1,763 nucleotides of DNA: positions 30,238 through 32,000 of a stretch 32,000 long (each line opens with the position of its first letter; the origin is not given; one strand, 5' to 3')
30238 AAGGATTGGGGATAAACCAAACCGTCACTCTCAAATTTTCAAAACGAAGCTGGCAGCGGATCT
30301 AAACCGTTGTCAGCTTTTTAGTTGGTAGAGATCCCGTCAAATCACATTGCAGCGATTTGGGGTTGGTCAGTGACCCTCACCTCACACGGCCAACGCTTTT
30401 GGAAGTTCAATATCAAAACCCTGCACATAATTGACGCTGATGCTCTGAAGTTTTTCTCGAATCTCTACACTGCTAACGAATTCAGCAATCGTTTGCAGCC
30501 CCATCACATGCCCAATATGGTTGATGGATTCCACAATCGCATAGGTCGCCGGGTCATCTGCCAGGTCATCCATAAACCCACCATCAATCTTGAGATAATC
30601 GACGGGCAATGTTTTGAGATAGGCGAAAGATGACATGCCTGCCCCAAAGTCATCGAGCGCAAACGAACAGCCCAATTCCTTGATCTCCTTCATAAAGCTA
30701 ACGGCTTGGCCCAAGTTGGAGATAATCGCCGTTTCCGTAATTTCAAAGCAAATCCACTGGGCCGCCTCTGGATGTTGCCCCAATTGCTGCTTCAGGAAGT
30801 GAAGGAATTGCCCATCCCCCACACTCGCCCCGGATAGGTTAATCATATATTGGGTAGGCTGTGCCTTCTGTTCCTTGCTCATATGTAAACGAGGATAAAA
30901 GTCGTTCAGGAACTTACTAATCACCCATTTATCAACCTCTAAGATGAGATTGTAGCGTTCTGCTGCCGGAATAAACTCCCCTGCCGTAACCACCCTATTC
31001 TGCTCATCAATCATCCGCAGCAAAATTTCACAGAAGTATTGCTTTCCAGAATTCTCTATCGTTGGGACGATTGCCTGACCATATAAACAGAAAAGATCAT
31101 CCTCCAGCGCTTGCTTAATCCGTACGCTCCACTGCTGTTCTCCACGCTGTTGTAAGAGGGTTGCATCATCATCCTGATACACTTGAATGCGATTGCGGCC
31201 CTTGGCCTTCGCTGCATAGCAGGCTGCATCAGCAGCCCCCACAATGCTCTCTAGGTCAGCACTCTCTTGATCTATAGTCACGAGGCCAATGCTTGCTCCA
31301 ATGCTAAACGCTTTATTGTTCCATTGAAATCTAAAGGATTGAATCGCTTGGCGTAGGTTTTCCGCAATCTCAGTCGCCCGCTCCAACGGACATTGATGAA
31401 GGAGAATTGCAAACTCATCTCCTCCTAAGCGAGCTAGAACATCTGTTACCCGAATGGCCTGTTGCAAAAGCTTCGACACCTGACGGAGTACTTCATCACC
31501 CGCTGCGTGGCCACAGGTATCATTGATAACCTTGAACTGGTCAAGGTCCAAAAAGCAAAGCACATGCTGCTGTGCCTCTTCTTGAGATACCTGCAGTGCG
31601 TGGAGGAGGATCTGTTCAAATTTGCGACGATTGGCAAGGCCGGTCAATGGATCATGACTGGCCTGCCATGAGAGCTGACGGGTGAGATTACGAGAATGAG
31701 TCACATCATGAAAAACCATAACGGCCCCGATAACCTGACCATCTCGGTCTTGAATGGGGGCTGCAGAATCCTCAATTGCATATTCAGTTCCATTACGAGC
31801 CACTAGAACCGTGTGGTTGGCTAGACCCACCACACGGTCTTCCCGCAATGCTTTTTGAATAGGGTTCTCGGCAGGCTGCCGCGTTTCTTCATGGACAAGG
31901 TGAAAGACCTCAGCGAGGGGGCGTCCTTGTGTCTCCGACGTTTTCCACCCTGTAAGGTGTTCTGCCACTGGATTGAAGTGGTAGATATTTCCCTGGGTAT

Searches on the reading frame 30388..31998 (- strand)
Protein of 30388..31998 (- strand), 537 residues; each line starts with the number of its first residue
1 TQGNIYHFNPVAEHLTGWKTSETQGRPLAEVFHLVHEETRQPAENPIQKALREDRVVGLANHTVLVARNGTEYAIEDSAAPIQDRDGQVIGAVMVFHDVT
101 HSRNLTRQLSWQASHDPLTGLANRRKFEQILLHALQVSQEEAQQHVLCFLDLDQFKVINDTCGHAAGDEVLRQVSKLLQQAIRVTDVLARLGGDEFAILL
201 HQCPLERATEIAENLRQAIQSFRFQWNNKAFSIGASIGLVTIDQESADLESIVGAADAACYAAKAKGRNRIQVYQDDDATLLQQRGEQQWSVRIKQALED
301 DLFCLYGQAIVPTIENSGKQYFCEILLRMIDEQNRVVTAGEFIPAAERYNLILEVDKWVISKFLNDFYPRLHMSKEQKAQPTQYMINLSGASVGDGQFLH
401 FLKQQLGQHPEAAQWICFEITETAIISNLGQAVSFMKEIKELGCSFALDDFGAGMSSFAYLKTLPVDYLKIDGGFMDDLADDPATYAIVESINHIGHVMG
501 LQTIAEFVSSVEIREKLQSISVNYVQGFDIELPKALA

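Call 55: search_protein_families(library=pfam, proteins=[window:30388-31998:-], max_evalue=0.001)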
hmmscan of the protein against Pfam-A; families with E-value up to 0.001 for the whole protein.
window:30388-31998:- (537 aa): 6 families
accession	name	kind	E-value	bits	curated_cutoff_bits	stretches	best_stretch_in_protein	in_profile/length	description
PF00563.25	EAL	-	8.3e-55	186.2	31.3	1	293-528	3-231/236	EAL domain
PF00990.26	GGDEF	-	1.9e-48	164.7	23.8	1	113-270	1-161/161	Diguanylate cyclase, GGDEF domain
PF08448.16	PAS_4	-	8.9e-13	48.9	23.1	1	1-103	13-109/110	PAS fold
PF00989.32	PAS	-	1.8e-11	44.5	22.6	1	2-99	20-113/113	PAS fold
PF13426.13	PAS_9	-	3.7e-10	40.4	27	1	2-100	10-102/103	PAS domain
PF08447.18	PAS_3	-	5.8e-07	30.1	25.6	1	7-93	3-86/89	PAS fold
